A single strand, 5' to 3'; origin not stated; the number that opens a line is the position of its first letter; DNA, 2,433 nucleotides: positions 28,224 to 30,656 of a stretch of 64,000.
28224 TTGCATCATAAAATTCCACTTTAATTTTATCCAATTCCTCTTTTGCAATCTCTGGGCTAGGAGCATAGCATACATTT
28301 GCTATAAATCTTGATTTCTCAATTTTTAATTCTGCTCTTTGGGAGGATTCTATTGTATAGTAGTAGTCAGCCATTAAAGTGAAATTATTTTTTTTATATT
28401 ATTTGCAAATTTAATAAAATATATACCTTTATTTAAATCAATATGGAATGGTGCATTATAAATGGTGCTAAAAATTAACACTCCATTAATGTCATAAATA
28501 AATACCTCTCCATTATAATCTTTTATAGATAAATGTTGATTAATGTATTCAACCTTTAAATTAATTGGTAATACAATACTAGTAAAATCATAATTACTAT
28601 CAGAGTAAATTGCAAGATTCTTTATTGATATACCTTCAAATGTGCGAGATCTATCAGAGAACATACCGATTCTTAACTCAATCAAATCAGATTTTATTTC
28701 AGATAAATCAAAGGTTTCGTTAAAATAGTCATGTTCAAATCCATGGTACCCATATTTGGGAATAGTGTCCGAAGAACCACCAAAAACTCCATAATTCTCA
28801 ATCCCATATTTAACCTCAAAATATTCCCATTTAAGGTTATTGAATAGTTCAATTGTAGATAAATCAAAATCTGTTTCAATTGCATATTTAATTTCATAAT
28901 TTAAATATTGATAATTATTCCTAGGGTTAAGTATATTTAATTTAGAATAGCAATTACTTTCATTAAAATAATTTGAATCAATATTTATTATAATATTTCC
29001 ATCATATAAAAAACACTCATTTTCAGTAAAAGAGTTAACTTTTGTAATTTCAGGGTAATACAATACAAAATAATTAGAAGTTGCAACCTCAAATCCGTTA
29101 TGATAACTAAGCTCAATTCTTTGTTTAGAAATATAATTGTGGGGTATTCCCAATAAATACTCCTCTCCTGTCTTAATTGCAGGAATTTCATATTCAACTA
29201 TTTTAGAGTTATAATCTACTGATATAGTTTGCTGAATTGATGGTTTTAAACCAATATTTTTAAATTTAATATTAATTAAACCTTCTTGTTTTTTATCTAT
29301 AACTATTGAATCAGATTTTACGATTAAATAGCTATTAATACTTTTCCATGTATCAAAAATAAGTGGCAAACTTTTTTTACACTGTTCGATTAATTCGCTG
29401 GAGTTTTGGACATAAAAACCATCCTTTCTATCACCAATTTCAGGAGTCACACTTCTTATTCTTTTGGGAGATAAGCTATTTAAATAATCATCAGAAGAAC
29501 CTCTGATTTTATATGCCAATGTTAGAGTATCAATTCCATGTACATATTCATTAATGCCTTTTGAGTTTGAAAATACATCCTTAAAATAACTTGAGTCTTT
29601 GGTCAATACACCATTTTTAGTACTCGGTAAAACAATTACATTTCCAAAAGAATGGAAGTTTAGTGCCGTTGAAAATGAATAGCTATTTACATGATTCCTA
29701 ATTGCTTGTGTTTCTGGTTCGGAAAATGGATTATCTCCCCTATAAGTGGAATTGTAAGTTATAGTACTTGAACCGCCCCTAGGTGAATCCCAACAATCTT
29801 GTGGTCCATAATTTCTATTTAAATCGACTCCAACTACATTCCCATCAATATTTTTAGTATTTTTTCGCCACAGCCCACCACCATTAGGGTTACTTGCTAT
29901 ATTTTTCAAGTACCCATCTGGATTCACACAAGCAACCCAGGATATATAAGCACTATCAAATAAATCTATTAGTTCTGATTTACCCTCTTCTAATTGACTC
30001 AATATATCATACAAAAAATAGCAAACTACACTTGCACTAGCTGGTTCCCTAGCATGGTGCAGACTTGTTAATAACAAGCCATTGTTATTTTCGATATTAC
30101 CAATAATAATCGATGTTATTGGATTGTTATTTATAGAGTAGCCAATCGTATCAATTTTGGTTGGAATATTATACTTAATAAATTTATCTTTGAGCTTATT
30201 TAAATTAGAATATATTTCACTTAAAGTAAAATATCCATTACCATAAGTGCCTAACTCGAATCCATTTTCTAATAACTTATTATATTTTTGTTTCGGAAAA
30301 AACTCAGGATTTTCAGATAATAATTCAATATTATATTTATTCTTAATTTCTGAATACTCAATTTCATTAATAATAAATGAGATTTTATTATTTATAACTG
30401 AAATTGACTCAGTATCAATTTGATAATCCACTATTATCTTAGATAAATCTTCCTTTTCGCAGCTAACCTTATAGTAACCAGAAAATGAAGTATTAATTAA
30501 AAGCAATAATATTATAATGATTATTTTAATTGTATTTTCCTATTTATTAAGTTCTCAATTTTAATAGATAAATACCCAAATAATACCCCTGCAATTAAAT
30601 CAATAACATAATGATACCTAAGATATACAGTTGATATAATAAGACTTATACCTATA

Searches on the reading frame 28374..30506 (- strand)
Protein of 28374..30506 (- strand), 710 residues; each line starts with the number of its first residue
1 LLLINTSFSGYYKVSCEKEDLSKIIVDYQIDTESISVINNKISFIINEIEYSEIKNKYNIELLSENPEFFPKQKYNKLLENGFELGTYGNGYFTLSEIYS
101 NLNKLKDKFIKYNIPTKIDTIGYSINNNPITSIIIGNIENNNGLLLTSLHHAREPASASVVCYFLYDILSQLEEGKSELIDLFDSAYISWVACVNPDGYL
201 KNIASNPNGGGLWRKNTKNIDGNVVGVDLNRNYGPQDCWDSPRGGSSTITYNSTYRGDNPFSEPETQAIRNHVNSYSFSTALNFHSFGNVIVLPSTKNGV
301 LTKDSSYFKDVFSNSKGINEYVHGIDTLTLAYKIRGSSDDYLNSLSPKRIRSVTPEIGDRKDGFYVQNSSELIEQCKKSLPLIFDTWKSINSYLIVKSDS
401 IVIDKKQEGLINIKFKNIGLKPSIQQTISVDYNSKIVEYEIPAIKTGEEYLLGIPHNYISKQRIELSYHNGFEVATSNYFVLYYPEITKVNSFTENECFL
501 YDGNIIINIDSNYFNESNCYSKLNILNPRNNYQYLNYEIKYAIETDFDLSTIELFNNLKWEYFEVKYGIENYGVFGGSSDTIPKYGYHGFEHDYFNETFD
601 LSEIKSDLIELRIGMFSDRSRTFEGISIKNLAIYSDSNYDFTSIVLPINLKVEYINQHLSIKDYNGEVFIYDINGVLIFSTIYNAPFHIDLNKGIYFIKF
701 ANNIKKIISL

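Call 45: search_protein_families(library=pfam, proteins=[window:28374-30506:-], max_evalue=0.001)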
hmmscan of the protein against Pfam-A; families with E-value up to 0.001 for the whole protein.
window:28374-30506:- (710 aa): 2 families
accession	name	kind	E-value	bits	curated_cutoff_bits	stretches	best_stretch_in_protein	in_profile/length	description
PF00246.29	Peptidase_M14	-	5.2e-40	138.3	21.6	1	111-378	11-282/286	Zinc carboxypeptidase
PF20773.4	InhA-like_MAM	-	0.00045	20.2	26.9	0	534-640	66-169/191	Immune inhibitor A-like, MAM domain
